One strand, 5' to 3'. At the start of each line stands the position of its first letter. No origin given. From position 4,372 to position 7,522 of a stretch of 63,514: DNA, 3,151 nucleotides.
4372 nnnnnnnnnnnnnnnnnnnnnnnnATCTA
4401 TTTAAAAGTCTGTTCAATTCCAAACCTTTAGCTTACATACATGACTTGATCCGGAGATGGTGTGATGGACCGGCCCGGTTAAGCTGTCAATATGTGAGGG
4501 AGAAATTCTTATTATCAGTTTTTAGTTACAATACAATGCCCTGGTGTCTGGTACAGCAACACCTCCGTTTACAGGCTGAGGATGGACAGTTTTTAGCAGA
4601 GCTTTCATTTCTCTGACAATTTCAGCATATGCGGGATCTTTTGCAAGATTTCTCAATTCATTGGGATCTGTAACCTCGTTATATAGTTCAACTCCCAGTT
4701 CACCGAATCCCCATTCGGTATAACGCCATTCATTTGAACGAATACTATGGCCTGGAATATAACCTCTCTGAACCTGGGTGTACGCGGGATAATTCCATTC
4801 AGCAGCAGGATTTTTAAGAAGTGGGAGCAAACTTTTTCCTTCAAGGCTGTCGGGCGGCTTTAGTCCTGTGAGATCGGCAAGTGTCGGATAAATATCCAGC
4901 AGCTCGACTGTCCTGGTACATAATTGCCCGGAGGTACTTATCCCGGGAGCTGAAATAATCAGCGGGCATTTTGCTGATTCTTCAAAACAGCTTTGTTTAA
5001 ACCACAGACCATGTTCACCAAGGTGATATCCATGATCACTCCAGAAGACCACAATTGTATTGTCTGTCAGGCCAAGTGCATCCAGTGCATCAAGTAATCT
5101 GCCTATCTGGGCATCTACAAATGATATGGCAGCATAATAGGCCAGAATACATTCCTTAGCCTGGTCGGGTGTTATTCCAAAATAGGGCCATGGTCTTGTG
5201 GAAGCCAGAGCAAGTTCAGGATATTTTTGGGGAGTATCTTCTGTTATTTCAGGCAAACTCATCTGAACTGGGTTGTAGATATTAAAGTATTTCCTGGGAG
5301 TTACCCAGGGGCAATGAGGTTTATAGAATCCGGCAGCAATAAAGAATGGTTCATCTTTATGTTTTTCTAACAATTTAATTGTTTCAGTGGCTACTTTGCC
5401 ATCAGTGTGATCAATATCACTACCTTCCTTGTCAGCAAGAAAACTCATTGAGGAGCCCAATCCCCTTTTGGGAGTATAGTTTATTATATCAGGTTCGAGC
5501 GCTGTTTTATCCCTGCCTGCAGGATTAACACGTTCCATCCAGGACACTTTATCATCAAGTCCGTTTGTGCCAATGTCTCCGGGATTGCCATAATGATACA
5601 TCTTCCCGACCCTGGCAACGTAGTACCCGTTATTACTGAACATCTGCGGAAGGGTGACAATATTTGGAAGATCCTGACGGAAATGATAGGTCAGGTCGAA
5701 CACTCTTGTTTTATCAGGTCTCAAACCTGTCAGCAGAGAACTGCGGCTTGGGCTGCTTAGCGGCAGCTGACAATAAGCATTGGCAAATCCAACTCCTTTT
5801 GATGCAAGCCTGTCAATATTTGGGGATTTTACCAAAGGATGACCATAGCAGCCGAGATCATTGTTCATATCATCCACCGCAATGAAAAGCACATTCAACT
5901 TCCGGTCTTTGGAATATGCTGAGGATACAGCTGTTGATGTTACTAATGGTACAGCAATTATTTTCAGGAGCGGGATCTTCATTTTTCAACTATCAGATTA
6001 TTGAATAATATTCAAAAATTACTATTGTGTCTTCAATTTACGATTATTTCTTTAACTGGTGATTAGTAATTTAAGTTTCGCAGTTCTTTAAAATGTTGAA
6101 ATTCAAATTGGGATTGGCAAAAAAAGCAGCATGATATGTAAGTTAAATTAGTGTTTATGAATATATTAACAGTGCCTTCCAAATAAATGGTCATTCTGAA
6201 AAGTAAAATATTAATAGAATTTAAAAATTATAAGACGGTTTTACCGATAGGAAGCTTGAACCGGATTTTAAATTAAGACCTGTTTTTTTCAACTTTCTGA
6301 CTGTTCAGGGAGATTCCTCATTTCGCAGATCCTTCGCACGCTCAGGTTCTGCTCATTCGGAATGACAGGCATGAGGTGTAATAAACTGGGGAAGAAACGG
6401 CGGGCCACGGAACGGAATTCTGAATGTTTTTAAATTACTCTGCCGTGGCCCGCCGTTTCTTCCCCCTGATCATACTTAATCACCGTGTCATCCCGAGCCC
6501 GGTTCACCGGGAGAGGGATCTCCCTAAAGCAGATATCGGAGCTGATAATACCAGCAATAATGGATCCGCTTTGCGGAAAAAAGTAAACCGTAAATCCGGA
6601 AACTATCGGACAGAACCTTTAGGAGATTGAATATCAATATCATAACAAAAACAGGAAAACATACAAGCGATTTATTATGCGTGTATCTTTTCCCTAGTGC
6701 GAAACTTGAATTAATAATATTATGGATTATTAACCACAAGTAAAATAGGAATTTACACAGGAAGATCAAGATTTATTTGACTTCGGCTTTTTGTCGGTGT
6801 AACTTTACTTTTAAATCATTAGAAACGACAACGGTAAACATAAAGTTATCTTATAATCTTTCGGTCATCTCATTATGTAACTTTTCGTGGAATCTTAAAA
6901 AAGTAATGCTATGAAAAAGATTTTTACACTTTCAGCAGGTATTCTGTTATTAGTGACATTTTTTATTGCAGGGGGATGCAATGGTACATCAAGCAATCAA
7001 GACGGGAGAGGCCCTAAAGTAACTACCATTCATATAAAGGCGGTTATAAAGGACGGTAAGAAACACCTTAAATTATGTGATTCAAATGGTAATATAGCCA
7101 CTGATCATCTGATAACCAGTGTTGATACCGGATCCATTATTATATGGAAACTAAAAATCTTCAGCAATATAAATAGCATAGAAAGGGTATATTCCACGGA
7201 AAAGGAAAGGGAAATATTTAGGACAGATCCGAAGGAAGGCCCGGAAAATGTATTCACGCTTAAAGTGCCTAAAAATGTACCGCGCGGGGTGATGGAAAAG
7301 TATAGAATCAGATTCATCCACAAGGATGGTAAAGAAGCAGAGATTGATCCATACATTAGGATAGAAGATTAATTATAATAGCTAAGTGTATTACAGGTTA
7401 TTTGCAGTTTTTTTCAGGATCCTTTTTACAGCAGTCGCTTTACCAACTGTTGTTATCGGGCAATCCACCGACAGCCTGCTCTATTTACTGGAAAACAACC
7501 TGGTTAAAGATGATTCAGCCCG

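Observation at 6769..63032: Nine copies of an extended promoter-like motif with a conserved spacer, all on the + strand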

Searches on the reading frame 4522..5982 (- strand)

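Call 22: search_protein_families(library=pfam, proteins=[window:4522-5982:-], max_evalue=0.0001)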
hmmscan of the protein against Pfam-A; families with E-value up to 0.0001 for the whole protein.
window:4522-5982:- (486 aa): 3 families
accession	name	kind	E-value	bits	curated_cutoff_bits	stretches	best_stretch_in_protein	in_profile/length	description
PF00884.28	Sulfatase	-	3e-42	145.4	25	1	30-373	2-300/301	Sulfatase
PF16347.10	SGSH_C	-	3.3e-20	73.2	29.3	1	322-466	1-151/154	N-sulphoglucosamine sulphohydrolase, C-terminal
PF01663.27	Phosphodiest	-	5.4e-12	46.4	23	1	282-320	184-222/342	Type I phosphodiesterase / nucleotide pyrophosphatase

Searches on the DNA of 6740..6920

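Call 39: search_rna_families(source=window, start=6740, end=6920, threshold=evalue, max_evalue=1)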
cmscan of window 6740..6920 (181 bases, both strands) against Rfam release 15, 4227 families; matches with E-value up to 1: 0.
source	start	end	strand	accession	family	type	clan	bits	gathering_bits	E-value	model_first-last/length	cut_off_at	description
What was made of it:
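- Tried and rejected: At E <= 1 around site 6777 it also gave nothing (call 39).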

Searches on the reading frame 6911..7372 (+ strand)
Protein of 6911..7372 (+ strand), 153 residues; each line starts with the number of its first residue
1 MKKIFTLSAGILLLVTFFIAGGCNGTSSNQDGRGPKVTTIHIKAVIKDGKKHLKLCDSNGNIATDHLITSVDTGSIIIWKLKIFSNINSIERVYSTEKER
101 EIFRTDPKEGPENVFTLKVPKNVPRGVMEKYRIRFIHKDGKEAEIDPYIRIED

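Call 10: search_protein_families(library=pfam, proteins=[window:6911-7372:+], max_evalue=0.01)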
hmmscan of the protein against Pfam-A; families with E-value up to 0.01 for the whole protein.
window:6911-7372:+ (153 aa): 0 families

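Call 67: search_protein_families(library=pfam, proteins=[window:6911-7372:+], max_evalue=1)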
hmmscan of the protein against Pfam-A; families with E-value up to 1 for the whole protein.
window:6911-7372:+ (153 aa): 1 family
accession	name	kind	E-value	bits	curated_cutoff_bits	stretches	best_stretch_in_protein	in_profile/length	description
PF02922.24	CBM_48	-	0.021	15.6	22.4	1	107-149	41-83/83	Carbohydrate-binding module 48 (Isoamylase N-terminal domain)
